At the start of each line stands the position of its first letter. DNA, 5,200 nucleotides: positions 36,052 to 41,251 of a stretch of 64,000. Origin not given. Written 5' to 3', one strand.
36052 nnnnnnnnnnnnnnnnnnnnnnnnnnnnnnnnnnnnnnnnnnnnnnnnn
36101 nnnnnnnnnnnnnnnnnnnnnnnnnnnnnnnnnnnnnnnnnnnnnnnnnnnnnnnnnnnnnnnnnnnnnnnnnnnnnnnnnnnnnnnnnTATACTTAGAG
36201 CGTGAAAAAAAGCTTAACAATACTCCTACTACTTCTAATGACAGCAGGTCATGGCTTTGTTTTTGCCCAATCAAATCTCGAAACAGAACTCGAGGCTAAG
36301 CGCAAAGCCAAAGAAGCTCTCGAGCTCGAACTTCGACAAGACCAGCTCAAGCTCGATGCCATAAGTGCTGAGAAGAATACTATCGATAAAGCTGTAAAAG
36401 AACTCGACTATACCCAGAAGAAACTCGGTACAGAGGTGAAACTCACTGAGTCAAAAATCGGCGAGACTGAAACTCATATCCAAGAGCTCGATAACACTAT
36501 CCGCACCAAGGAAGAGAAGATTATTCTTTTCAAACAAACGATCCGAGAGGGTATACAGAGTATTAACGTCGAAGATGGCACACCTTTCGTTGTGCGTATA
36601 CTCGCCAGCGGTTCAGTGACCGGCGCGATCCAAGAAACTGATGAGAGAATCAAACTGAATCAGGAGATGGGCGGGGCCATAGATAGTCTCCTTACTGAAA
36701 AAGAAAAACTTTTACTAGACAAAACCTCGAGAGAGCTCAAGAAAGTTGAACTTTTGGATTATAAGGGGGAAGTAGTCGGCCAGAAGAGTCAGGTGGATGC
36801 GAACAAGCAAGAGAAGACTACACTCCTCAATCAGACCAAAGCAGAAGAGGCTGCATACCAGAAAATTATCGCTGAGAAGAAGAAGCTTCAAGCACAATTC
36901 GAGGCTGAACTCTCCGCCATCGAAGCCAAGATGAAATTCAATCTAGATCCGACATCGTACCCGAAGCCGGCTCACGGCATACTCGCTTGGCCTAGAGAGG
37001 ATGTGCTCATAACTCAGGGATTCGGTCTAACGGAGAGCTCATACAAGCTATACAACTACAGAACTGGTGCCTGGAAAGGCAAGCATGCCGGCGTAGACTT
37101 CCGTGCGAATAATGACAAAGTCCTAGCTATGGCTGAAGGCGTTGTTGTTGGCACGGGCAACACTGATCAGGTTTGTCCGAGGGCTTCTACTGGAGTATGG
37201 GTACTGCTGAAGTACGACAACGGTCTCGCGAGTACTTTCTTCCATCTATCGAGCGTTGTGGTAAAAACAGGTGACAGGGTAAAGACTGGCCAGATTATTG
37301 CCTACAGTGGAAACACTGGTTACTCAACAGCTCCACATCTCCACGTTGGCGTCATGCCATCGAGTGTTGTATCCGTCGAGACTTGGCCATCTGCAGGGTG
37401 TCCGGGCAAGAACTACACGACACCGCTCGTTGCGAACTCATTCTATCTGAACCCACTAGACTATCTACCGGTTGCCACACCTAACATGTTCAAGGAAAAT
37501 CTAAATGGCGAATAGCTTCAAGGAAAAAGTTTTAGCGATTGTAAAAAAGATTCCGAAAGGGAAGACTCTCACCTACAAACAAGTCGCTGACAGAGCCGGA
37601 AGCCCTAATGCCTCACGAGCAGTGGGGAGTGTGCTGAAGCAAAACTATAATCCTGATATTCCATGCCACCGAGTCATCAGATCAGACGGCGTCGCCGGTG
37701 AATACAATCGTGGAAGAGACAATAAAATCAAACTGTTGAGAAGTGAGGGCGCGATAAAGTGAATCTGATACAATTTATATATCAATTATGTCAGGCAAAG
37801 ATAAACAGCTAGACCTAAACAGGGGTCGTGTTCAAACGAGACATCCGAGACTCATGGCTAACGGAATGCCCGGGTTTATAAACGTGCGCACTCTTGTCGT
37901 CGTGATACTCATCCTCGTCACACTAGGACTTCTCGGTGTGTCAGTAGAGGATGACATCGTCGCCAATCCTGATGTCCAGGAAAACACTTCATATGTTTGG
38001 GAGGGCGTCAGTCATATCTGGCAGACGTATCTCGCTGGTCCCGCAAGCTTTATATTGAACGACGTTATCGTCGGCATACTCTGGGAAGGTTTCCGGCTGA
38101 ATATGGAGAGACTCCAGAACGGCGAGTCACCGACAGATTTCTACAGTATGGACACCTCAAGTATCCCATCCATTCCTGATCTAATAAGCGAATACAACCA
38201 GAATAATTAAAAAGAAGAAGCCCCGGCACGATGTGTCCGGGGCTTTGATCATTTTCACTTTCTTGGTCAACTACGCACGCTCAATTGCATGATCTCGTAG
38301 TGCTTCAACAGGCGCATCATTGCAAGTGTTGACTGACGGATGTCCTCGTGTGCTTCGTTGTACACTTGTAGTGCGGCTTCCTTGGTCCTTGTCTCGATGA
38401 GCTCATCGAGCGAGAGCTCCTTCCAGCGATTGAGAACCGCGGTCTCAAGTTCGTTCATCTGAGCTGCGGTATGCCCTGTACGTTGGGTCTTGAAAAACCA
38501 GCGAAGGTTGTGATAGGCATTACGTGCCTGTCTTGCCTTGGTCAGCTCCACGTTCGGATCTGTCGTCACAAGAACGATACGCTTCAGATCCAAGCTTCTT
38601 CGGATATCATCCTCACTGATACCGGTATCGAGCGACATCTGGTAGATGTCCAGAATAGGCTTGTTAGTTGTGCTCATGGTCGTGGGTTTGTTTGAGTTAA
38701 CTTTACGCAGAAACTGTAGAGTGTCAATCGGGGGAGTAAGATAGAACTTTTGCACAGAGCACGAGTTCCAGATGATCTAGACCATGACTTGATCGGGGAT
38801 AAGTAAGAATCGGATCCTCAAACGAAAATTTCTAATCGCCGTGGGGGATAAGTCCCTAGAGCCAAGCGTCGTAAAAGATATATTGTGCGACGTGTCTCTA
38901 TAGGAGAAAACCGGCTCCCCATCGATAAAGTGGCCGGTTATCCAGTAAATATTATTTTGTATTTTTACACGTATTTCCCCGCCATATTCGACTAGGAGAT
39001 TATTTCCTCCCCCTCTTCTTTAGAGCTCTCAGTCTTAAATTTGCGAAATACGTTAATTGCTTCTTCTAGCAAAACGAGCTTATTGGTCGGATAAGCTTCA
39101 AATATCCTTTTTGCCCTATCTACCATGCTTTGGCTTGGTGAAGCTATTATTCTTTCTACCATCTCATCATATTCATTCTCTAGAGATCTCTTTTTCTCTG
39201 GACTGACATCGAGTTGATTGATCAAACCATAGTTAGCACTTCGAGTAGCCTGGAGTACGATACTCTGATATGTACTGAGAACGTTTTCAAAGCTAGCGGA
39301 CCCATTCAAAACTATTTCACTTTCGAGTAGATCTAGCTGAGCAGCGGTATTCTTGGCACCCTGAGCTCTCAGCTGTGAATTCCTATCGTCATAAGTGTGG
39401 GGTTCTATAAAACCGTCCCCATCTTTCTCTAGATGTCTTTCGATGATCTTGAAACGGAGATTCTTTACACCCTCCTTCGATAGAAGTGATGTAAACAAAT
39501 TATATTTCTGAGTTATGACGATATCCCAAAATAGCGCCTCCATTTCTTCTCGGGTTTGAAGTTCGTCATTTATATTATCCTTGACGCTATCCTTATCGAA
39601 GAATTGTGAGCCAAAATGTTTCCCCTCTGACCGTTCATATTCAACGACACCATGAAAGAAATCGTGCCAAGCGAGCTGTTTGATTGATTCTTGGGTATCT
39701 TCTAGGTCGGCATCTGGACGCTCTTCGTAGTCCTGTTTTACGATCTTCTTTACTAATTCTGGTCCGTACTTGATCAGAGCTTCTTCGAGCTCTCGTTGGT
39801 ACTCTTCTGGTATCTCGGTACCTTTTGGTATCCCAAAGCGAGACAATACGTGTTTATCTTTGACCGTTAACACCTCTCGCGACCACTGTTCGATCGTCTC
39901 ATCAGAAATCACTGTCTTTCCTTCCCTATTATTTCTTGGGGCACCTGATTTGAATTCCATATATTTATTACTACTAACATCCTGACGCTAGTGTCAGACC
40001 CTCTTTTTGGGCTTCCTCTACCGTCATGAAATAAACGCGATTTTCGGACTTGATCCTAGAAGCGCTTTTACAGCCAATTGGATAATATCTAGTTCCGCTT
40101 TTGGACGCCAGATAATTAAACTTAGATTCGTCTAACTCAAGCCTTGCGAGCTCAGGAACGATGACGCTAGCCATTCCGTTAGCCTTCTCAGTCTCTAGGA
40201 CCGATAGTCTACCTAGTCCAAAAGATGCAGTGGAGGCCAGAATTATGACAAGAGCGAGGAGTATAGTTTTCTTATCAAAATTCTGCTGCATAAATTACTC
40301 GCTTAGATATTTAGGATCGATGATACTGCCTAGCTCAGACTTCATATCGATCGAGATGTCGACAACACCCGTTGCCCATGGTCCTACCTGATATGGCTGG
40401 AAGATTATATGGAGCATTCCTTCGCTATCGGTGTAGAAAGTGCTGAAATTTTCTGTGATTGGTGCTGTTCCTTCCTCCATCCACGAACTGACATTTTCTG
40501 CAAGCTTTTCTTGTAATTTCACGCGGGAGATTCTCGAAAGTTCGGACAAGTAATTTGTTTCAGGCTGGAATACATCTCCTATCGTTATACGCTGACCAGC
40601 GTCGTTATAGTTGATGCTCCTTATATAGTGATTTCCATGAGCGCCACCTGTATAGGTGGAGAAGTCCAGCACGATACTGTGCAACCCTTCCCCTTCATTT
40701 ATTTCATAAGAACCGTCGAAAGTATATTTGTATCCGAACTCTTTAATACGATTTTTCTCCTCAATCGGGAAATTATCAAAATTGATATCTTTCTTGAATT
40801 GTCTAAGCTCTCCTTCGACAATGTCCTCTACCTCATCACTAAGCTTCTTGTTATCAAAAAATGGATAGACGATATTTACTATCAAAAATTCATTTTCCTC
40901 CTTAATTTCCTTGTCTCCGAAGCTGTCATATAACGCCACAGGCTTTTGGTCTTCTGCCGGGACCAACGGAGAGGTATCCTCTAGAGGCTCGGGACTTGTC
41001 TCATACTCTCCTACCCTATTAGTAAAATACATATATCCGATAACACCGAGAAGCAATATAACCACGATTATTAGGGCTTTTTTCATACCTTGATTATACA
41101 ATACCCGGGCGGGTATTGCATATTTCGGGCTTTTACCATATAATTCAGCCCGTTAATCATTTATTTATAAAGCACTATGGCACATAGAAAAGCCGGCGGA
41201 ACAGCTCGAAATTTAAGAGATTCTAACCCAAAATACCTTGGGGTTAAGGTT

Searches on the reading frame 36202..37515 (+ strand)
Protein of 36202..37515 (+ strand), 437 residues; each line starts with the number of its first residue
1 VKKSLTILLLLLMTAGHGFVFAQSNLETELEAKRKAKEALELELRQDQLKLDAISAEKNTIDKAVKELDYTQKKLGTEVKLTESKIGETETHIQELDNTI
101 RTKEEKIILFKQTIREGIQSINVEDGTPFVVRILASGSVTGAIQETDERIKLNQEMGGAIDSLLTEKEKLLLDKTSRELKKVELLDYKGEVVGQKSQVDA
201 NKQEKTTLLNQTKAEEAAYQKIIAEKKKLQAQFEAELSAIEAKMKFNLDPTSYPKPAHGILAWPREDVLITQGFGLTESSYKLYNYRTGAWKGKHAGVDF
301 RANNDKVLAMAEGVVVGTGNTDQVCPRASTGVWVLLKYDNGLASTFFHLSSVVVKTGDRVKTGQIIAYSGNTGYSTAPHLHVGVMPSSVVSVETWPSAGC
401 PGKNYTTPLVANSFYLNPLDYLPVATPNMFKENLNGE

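Call 58: search_protein_families(library=pfam, proteins=[window:36202-37515:+], max_evalue=0.001)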
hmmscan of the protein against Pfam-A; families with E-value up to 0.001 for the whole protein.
window:36202-37515:+ (437 aa): 1 family
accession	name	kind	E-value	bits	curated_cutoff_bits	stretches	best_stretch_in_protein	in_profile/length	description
PF01551.29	Peptidase_M23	-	3.3e-22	78.9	28.7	1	294-385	2-88/96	Peptidase family M23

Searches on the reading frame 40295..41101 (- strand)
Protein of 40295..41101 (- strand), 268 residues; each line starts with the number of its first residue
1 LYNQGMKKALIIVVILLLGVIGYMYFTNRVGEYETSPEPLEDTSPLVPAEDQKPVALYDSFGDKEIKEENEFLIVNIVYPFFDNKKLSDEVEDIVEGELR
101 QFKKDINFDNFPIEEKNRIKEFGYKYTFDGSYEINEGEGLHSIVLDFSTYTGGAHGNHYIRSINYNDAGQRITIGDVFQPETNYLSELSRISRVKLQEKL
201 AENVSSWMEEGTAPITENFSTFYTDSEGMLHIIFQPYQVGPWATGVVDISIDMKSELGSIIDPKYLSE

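Call 58: search_protein_families(library=pfam, proteins=[window:40295-41101:-], max_evalue=0.001)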
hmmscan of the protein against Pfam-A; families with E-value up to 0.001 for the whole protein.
window:40295-41101:- (268 aa): 2 families
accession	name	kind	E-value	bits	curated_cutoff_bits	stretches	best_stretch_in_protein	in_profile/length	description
PF11738.13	DUF3298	-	1.4e-11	45.5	24.1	1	176-252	2-82/84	Protein of unknown function (DUF3298)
PF13739.11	PdaC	-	9.6e-11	43.1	29.1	1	66-157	1-94/95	Deacetylase PdaC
